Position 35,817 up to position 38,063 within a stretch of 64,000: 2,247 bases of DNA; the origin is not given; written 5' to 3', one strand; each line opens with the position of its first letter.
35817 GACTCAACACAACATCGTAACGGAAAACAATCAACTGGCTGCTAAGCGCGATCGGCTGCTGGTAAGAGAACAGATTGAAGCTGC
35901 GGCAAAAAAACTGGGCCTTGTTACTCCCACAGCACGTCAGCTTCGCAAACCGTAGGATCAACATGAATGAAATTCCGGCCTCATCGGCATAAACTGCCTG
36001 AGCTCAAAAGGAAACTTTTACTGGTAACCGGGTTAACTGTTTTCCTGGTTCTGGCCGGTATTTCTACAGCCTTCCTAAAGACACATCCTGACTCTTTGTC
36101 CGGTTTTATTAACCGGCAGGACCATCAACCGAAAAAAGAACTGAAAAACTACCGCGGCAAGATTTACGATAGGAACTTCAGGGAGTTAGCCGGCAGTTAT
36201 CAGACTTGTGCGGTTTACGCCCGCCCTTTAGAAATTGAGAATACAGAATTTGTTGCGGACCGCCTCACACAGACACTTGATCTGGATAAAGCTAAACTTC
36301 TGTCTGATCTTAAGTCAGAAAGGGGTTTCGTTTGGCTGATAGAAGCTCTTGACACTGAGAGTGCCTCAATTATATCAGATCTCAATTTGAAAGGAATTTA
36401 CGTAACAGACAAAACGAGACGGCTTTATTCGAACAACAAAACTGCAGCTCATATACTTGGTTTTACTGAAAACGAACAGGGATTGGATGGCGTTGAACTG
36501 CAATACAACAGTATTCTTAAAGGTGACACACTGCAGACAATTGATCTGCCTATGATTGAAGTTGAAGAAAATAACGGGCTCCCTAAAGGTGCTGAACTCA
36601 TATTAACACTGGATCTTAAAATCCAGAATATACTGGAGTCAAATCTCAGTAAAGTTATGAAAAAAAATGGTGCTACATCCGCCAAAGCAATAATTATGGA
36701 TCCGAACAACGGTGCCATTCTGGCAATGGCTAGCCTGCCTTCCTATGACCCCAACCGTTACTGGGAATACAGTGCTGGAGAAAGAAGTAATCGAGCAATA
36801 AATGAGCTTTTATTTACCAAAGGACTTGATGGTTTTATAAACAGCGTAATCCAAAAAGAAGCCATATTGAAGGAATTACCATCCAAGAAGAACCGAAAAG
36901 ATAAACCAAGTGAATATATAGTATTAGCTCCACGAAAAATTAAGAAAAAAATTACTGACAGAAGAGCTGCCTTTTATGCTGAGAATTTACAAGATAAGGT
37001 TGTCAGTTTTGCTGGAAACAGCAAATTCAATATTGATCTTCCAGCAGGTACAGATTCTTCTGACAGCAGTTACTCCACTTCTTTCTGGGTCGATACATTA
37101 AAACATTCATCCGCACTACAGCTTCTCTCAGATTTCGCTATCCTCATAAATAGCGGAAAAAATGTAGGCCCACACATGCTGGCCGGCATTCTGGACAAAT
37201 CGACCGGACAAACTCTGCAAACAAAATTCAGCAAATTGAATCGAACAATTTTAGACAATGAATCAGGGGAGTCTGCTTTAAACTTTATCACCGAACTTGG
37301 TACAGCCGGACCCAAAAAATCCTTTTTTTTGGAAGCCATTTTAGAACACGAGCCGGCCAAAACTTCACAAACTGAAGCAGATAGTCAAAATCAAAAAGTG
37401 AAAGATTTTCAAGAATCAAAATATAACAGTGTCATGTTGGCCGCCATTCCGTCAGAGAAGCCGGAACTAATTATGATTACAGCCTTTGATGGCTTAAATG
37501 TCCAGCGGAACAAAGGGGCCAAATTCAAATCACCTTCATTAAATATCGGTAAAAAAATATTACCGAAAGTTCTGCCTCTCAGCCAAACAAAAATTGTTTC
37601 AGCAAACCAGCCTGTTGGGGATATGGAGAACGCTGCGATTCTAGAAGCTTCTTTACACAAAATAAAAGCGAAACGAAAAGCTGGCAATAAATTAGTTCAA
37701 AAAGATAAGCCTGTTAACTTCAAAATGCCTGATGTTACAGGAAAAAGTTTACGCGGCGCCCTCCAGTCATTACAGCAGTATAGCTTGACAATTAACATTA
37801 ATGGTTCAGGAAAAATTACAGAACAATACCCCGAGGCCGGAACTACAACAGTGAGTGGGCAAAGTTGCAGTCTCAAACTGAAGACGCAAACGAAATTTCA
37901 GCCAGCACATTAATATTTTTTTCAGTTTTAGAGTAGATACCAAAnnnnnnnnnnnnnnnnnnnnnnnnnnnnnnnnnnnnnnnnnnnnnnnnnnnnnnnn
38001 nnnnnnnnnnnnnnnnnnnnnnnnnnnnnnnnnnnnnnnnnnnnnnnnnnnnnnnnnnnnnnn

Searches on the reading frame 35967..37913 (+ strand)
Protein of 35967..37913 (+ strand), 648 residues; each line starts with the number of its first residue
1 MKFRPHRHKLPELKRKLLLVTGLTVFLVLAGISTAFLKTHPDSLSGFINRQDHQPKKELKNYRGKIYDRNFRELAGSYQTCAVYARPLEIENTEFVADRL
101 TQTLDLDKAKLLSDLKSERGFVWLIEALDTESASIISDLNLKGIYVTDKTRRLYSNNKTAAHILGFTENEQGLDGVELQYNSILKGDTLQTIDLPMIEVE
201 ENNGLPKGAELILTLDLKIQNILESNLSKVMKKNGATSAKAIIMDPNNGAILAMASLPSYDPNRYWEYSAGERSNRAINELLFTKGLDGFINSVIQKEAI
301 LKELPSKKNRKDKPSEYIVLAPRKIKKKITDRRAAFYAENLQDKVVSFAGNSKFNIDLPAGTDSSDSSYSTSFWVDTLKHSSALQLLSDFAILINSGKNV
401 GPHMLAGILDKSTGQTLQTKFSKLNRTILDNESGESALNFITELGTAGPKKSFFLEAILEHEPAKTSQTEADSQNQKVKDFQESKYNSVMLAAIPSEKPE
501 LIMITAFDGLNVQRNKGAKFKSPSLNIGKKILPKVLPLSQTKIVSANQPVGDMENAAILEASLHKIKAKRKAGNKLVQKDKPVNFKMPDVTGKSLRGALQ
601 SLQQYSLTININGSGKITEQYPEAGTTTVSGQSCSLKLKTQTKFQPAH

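Call 65: search_protein_families(library=ncbifam, proteins=[window:35967-37913:+], max_evalue=1e-25)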
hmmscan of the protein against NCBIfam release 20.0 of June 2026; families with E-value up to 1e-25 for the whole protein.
window:35967-37913:+ (648 aa): 3 families
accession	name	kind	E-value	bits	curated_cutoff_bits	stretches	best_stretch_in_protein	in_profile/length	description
TIGR02214.1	spoVD_pbp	equivalog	7.7e-50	169.9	688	1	58-325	44-324/636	stage V sporulation protein D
TIGR03423.1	pbp2_mrdA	equivalog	2.2e-31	109.1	455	1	57-267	44-278/593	penicillin-binding protein 2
NF053573.1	PBP2_PenA_Neis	exception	2.7e-27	95.6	1105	1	57-282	69-306/572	peptidoglycan D,D-transpeptidase PBP2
